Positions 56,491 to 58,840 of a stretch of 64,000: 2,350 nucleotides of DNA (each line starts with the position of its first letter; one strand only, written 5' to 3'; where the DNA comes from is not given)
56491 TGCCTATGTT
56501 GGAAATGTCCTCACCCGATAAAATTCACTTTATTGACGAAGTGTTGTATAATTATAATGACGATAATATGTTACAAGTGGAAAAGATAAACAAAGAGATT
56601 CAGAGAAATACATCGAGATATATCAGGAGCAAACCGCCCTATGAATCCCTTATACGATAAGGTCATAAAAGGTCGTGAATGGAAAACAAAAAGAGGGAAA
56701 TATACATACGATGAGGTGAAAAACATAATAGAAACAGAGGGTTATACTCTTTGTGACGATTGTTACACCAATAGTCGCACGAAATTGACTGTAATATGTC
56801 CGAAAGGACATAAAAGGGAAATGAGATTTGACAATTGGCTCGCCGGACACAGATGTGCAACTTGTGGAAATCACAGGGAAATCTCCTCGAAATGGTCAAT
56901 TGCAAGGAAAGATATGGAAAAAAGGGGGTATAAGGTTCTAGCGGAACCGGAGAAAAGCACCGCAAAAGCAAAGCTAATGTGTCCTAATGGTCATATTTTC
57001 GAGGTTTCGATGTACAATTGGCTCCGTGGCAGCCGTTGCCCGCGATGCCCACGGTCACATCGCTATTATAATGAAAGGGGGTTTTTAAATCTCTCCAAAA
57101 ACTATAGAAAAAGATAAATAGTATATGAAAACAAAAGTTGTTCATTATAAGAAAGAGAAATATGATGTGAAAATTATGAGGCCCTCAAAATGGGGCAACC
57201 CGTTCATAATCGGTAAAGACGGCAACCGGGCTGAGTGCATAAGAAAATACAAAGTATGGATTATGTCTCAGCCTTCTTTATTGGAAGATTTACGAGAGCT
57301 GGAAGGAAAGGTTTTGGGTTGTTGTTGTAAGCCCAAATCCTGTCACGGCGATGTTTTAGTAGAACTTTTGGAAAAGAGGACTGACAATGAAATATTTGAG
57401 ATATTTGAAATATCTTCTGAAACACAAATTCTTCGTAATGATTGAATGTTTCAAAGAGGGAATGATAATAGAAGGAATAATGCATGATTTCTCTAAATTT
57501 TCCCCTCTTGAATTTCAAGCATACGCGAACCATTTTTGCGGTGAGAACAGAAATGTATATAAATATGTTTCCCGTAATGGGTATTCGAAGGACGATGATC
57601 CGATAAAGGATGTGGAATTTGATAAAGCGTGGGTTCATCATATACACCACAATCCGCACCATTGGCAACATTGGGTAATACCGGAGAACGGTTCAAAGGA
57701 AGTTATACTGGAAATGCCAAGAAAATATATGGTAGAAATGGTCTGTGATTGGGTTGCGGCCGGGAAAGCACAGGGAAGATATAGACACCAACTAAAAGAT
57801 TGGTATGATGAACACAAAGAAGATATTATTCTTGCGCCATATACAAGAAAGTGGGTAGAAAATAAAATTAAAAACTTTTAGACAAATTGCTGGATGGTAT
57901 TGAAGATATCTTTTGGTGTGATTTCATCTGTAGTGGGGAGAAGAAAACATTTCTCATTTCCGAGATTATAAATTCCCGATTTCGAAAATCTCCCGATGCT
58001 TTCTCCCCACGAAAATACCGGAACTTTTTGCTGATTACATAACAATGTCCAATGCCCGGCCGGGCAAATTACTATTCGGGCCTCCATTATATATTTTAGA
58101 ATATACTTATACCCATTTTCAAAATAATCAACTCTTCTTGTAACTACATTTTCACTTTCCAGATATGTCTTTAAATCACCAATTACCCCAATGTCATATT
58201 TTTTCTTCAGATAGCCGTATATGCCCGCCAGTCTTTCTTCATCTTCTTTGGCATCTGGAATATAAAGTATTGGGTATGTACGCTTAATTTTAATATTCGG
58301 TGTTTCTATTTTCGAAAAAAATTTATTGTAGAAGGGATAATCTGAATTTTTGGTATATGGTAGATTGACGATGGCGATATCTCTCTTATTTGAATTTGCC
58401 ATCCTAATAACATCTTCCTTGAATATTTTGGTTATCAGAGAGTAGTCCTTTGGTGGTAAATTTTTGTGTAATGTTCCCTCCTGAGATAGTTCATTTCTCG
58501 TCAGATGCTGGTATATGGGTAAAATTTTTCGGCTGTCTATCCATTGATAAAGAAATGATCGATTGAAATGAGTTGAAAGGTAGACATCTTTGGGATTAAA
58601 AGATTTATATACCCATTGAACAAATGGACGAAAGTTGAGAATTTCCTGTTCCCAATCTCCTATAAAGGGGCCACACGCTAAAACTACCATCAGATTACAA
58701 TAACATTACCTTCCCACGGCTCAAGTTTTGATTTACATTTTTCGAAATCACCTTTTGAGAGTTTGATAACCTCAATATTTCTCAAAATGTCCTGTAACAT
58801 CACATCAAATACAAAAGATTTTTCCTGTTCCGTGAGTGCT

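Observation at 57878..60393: Kinase-like plus SAM-methyltransferase fusion next to glycosyltransferase-like genes: a WbdD-like glycan chain terminator in a phage?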

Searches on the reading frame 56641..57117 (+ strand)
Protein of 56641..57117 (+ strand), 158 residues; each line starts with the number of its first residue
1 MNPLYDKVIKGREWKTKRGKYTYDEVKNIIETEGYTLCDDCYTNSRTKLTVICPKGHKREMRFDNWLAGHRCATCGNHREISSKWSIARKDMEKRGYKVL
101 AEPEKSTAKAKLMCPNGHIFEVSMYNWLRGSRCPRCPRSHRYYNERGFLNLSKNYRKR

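Call 3: search_protein_families(library=pfam, proteins=[window:56641-57117:+], max_evalue=0.1)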
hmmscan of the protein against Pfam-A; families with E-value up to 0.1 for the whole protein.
window:56641-57117:+ (158 aa): 3 families
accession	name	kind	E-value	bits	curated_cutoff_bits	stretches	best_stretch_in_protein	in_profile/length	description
PF21817.3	CapR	-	6.1e-05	23.6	24.2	0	28-76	8-67/67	CapR homology domain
PF14311.12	DUF4379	-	0.0002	21.9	24.5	1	105-137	21-54/56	Probable Treble clef zinc finger domain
PF23454.1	Zn_ribbon_Brz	-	0.0046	18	27.9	0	84-122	16-55/58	Transcriptional regulator Brz zinc beta ribbon domain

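Call 4: search_protein_families(library=phrogs, proteins=[window:56641-57117:+], max_evalue=0.01)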
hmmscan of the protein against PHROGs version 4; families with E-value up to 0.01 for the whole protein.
window:56641-57117:+ (158 aa): 3 families
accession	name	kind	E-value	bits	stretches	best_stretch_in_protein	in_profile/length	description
phrog_559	-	DNA, RNA and nucleotide metabolism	1e-17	65.1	1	22-140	188-308/607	HNH endonuclease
phrog_681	-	DNA, RNA and nucleotide metabolism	4.3e-15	56.3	1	10-152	289-445/576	endonuclease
phrog_22080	-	unknown function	0.00052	20.9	0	49-77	5-33/74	-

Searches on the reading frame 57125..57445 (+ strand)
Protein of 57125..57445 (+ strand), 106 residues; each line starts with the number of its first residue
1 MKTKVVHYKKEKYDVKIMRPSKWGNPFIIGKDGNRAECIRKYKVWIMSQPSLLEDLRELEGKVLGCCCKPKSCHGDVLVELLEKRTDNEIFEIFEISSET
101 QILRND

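Call 3: search_protein_families(library=pfam, proteins=[window:57125-57445:+], max_evalue=0.1)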
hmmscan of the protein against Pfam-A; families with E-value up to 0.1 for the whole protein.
window:57125-57445:+ (106 aa): 2 families
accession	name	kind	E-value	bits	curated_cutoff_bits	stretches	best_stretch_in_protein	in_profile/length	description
PF14216.11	DUF4326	-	2.5e-26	92.6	25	1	4-80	2-82/82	Domain of unknown function (DUF4326)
PF22751.1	DUF488-N3a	-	0.029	15.1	27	1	51-85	82-117/118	Active DUF488-N3 subclade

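Call 4: search_protein_families(library=phrogs, proteins=[window:57125-57445:+], max_evalue=0.01)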
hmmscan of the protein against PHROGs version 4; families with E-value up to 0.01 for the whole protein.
window:57125-57445:+ (106 aa): 3 families
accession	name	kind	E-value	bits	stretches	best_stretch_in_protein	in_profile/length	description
phrog_464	-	unknown function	2.3e-34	120.4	1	2-87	191-290/322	unknown function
phrog_24867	-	DNA, RNA and nucleotide metabolism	4.8e-07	30.8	1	23-87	104-172/187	ribonucleotide reductase NrdA-like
phrog_32227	-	unknown function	0.00045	21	0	40-86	177-224/230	-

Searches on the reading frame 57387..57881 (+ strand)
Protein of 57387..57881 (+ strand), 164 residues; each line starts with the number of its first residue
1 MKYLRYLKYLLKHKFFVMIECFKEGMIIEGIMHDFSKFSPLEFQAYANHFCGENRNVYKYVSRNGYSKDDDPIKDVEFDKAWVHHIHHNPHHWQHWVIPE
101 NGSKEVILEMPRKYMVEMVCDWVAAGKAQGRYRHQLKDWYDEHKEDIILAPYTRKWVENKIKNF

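Call 3: search_protein_families(library=pfam, proteins=[window:57387-57881:+], max_evalue=0.1)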
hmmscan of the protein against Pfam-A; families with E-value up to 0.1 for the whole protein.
window:57387-57881:+ (164 aa): 1 family
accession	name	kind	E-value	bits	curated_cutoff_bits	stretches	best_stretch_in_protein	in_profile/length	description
PF18907.5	DUF5662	-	4.7e-37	127.4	27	1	4-162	3-155/156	Family of unknown function (DUF5662)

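Call 4: search_protein_families(library=phrogs, proteins=[window:57387-57881:+], max_evalue=0.01)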
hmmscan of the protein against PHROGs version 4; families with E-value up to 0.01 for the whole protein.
window:57387-57881:+ (164 aa): 2 families
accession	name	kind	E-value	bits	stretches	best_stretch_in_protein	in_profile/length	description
phrog_20637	-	unknown function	3e-26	93.4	1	31-161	42-158/174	-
phrog_6594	-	unknown function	0.0091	16.8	0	23-56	8-40/61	-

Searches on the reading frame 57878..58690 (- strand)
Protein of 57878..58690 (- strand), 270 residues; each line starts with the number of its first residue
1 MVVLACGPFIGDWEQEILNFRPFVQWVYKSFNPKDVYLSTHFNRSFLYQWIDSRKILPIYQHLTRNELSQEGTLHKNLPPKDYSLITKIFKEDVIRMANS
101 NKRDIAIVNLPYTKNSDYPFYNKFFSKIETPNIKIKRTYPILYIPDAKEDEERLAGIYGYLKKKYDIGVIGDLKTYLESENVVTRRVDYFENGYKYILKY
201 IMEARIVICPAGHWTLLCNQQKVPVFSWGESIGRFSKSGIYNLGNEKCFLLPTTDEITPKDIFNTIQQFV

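Call 3: search_protein_families(library=pfam, proteins=[window:57878-58690:-], max_evalue=0.1)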
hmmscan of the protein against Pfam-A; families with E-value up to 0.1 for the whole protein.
window:57878-58690:- (270 aa): 1 family
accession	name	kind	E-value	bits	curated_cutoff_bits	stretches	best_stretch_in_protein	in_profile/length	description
PF10281.14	Ish1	-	0.082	13.7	26.6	0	47-68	9-30/37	Putative nuclear envelope organisation protein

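Call 4: search_protein_families(library=phrogs, proteins=[window:57878-58690:-], max_evalue=0.01)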
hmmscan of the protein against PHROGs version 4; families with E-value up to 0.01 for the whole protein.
window:57878-58690:- (270 aa): 0 families

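Call 22: search_protein_families(library=ncbifam, proteins=[window:57878-58690:-], max_evalue=0.1)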
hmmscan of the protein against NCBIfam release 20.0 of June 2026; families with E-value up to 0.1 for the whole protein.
window:57878-58690:- (270 aa): 0 families

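Call 26: find_homologous_proteins(query=window:57878-58690:-, max_evalue=0.001)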
Query window:57878-58690:- (270 aa): 19 proteins with E <= 0.001 among 257 candidates.
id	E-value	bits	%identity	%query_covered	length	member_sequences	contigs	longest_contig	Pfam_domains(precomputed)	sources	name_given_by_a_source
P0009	2.1e-171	587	93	100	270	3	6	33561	-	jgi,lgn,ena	-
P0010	4.0e-145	501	77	100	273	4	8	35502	-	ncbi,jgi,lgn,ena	-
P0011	1.3e-104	368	55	100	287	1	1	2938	-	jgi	jgi:hypothetical protein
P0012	3.2e-100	353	56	100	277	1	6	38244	-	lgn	-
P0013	1.2e-99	352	55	100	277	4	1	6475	-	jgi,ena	-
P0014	1.5e-94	335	53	100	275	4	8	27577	-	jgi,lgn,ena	-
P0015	2.5e-71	259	43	100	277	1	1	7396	-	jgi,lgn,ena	-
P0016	8.8e-67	244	42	100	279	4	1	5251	-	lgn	-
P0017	2.3e-66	242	41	100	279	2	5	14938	-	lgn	-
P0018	7.9e-66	241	44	100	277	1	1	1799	-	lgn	-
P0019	1.5e-64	236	44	99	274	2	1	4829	-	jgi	jgi:hypothetical protein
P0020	2.2e-63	233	41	99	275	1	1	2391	-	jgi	-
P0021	1.4e-61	227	48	84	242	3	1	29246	-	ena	-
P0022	1.1e-60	224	42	91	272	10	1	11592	-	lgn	-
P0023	1.7e-60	223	42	91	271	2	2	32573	-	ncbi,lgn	-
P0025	7.3e-55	205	39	99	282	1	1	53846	-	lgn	-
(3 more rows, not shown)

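Call 40: find_encoding_contigs(protein=P0012, flank=6000, max_places=2)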
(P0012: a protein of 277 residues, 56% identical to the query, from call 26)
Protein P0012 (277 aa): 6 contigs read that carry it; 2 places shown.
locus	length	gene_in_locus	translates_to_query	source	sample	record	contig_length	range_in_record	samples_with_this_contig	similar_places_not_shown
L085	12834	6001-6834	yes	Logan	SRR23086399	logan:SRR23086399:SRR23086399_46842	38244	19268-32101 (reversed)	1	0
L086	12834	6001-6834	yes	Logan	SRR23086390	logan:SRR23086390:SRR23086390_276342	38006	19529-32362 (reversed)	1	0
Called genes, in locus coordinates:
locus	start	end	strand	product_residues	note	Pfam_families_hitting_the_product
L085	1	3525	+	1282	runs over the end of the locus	PF02867:Ribonuc_red_lgC (weak), PF14890:Intein_splicing, PF02867:Ribonuc_red_lgC, PF14890:Intein_splicing, PF13392:HNH_3, PF12637:TSCPD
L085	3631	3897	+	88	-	-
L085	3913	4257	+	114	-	-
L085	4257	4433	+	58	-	-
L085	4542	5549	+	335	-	-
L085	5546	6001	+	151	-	-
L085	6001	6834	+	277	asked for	-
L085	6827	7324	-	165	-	PF18907:DUF5662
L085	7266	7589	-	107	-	PF14216:DUF4326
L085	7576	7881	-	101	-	-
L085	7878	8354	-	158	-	-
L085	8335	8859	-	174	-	PF01541:GIY-YIG (weak), PF07460:NUMOD3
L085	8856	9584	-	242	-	PF00535:Glycos_transf_2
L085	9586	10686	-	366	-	-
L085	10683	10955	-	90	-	PF09723:Zn_ribbon_8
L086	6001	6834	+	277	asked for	-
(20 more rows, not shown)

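Call 41: find_encoding_contigs(protein=P0025, flank=6000, max_places=2)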
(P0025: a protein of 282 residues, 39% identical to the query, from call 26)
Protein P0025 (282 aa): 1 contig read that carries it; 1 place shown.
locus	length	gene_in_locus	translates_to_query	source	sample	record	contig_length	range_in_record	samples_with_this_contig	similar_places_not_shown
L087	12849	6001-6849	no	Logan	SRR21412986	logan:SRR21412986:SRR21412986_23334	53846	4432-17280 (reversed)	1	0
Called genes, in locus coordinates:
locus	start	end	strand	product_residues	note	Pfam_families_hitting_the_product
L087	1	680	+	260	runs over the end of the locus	PF01555:N6_N4_Mtase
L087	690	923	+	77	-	-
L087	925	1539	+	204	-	PF00149:Metallophos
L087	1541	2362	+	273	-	PF01170:UPF0020 (faint), PF08241:Methyltransf_11 (faint), PF13649:Methyltransf_25 (faint), PF13847:Methyltransf_31 (faint), PF01555:N6_N4_Mtase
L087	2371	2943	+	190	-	PF13353:Fer4_12, PF04055:Radical_SAM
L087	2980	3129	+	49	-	PF13597:NRDD (weak)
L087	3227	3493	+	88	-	-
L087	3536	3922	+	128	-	-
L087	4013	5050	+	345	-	-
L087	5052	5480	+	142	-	-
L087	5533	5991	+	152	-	-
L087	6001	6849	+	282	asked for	-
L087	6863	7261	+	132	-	-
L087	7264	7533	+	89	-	PF09723:Zn_ribbon_8 (weak)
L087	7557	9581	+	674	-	PF01073:3Beta_HSD (faint), PF01370:Epimerase (weak), PF16363:GDP_Man_Dehyd (weak), PF14890:Intein_splicing (weak), PF01370:Epimerase, PF07993:NAD_binding_4 (weak), PF04321:RmlD_sub_bind (weak), PF16363:GDP_Man_Dehyd, +1 more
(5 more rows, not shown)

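Call 42: find_encoding_contigs(protein=P0023, flank=6000, max_places=2)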
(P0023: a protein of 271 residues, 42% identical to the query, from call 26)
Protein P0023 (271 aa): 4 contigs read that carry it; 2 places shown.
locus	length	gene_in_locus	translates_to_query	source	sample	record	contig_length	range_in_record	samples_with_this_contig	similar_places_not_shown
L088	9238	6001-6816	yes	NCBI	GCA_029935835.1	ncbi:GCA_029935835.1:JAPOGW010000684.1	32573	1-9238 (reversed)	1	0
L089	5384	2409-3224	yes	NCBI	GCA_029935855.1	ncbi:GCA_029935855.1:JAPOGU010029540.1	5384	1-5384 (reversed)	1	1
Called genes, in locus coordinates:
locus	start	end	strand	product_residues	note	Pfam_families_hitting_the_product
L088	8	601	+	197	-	PF04545:Sigma70_r4 (faint)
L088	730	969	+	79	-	-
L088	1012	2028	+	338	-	PF01370:Epimerase, PF04321:RmlD_sub_bind (weak), PF16363:GDP_Man_Dehyd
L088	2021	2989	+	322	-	PF01370:Epimerase, PF04321:RmlD_sub_bind (faint), PF16363:GDP_Man_Dehyd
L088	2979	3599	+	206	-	PF07460:NUMOD3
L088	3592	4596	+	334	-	PF13155:Toprim_2 (weak)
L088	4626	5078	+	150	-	-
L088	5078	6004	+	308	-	PF07460:NUMOD3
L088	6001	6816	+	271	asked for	-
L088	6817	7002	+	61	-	-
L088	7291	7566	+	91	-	-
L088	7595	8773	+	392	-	PF01370:Epimerase, PF16363:GDP_Man_Dehyd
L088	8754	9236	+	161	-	?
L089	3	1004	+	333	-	?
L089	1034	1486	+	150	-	-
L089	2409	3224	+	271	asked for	-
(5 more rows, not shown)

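Call 47: predict_structure(alignment_id=A2)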
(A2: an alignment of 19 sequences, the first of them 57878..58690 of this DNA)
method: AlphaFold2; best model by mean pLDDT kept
length: 270 residues; sequences in the alignment: 19
mean_pLDDT: 93.4   pTM: 0.90
mean pLDDT of the five models: 93.4, 93.0, 92.7, 92.2, 91.8
residues with pLDDT >= 90: 241; 70-90: 22; 50-70: 7; < 50: 0
segments of 3 or more residues with pLDDT < 50: none
pLDDT, mean of each block of 10 residues (from residue 1): 93 94 94 94 95 95 93 92 95 94 90 67 90 94 94 97 97 93 95 97 98 96 96 91 94 94 97
secondary structure, 60 per line:
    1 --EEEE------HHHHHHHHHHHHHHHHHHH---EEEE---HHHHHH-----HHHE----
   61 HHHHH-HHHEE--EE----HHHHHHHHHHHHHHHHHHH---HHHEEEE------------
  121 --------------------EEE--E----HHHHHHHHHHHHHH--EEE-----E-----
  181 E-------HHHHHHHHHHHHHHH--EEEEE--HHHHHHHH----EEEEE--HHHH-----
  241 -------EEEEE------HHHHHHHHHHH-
elements in order: E3-6 H13-31 E35-38 H42-47 H61-65 H80-98 E105-108 E141-143 H151-164 E167-169 H189-203 E206-210 H213-220 E225-229 H232-235 E248-252 H259-269

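Call 66: search_dna_similar(query=window:57878-58690:-, collection=phages, mode=protein, max_evalue=0.001, max_rows=15)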
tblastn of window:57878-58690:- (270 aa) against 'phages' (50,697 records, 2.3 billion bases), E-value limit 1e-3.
No match.

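Call 70: find_encoding_contigs(protein=P0010, flank=6000, max_places=3)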
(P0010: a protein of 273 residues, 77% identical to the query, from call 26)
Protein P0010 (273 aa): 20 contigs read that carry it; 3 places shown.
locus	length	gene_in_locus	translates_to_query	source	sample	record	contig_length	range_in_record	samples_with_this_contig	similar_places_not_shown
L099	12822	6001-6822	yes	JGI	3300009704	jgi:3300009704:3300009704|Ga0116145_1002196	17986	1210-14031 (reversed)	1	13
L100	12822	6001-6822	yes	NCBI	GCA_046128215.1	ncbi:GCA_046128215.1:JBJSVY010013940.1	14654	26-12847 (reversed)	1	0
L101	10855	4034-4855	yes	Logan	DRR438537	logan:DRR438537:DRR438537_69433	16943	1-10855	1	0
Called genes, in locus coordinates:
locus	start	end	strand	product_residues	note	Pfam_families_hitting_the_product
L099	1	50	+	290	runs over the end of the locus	PF02739:5_3_exonuc_N, PF09293:RNaseH_C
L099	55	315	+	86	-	-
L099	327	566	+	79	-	-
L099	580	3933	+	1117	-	PF02867:Ribonuc_red_lgC, PF14890:Intein_splicing, PF13392:HNH_3, PF12637:TSCPD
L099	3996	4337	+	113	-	-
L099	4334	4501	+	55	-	-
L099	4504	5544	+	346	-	-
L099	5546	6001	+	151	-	-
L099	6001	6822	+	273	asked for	-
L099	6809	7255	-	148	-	PF18907:DUF5662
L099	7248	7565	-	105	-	PF14216:DUF4326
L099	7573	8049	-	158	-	PF14311:DUF4379 (faint)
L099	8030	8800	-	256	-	PF00535:Glycos_transf_2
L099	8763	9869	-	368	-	-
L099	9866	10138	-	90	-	PF09723:Zn_ribbon_8 (weak)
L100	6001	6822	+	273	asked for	-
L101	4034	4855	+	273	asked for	-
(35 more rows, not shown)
